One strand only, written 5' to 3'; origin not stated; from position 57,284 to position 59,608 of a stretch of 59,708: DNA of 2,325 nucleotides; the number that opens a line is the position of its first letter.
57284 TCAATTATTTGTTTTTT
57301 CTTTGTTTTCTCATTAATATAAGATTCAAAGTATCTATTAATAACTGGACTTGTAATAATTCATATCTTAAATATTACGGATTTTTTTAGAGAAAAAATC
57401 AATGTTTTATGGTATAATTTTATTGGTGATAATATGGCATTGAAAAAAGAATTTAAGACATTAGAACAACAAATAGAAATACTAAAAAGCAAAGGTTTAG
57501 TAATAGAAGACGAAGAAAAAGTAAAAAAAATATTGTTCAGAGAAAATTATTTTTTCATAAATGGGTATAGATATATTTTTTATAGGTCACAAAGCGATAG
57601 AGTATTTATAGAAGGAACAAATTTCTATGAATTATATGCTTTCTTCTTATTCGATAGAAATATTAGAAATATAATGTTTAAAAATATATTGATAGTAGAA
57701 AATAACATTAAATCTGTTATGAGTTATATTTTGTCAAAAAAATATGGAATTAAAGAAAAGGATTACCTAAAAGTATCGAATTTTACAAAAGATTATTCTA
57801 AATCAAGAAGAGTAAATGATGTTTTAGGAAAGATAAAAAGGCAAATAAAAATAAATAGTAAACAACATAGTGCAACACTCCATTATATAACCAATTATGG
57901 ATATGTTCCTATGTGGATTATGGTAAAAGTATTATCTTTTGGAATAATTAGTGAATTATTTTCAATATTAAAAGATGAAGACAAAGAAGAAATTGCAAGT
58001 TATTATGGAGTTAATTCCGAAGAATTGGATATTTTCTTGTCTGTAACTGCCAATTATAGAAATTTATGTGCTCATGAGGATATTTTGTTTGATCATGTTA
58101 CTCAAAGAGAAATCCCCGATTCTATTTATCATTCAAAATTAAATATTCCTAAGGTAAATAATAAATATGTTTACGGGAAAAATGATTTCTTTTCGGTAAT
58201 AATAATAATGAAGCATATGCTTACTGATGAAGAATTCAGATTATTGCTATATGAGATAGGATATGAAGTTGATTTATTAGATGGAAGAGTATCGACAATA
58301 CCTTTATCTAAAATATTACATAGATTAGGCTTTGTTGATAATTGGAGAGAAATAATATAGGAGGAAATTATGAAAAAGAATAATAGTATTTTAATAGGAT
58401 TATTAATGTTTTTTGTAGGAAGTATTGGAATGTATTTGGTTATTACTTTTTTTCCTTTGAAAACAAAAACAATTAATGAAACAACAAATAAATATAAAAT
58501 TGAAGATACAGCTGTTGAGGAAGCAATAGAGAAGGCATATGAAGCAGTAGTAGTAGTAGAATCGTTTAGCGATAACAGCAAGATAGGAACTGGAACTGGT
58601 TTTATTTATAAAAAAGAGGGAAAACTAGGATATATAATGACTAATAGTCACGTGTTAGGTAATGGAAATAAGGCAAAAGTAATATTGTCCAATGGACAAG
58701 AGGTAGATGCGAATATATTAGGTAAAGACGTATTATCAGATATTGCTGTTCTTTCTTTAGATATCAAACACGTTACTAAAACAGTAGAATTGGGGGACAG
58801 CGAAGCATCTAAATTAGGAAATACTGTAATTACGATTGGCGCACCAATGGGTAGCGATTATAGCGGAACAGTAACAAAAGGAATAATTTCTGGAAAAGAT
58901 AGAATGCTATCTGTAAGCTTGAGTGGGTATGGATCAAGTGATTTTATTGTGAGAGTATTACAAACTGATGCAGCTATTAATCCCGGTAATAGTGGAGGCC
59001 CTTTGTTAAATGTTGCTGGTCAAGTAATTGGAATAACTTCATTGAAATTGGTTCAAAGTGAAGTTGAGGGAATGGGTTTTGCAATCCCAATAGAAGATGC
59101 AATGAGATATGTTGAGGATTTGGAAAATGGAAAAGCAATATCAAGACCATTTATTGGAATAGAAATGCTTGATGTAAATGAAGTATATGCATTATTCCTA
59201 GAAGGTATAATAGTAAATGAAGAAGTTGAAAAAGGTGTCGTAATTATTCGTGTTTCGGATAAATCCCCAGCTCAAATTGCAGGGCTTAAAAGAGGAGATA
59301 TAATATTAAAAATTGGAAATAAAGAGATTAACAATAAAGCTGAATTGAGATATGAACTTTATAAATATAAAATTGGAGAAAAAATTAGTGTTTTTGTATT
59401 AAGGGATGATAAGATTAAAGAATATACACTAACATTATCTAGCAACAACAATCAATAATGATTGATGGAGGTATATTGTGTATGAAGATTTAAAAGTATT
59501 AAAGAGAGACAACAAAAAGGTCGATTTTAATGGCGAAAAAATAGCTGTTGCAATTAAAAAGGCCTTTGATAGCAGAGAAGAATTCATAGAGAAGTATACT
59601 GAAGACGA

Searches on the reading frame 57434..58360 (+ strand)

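Call 5: search_protein_families(library=pfam, proteins=[window:57434-58360:+], max_evalue=0.01)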
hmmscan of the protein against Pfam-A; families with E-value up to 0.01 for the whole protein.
window:57434-58360:+ (308 aa): 1 family
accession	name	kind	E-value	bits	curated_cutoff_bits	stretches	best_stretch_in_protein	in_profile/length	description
PF07751.16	Abi_2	-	4.4e-38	131.9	25.6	1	33-220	2-184/184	Abi-like protein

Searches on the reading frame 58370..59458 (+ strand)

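Call 5: search_protein_families(library=pfam, proteins=[window:58370-59458:+], max_evalue=0.01)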
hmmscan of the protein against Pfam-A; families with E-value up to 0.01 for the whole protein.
window:58370-59458:+ (362 aa): 6 families
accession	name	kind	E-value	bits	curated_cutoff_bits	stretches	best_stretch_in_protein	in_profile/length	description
PF13365.12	Trypsin_2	-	9.1e-31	108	27.6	1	75-222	1-144/144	Trypsin-like peptidase domain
PF13180.12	PDZ_2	-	5.6e-17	62.2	27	1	262-356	3-80/80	PDZ domain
PF00089.32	Trypsin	-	3.2e-14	53.7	20.6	1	76-244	28-216/220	Trypsin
PF00595.29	PDZ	-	2.8e-08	34.5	23.2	1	280-340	14-77/81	PDZ domain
PF17820.7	PDZ_6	-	1.5e-07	31.4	27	1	292-341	2-50/54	PDZ domain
PF04495.20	GRASP55_65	-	0.0053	17.5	27.7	0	282-357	37-114/138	GRASP55/65 PDZ-like domain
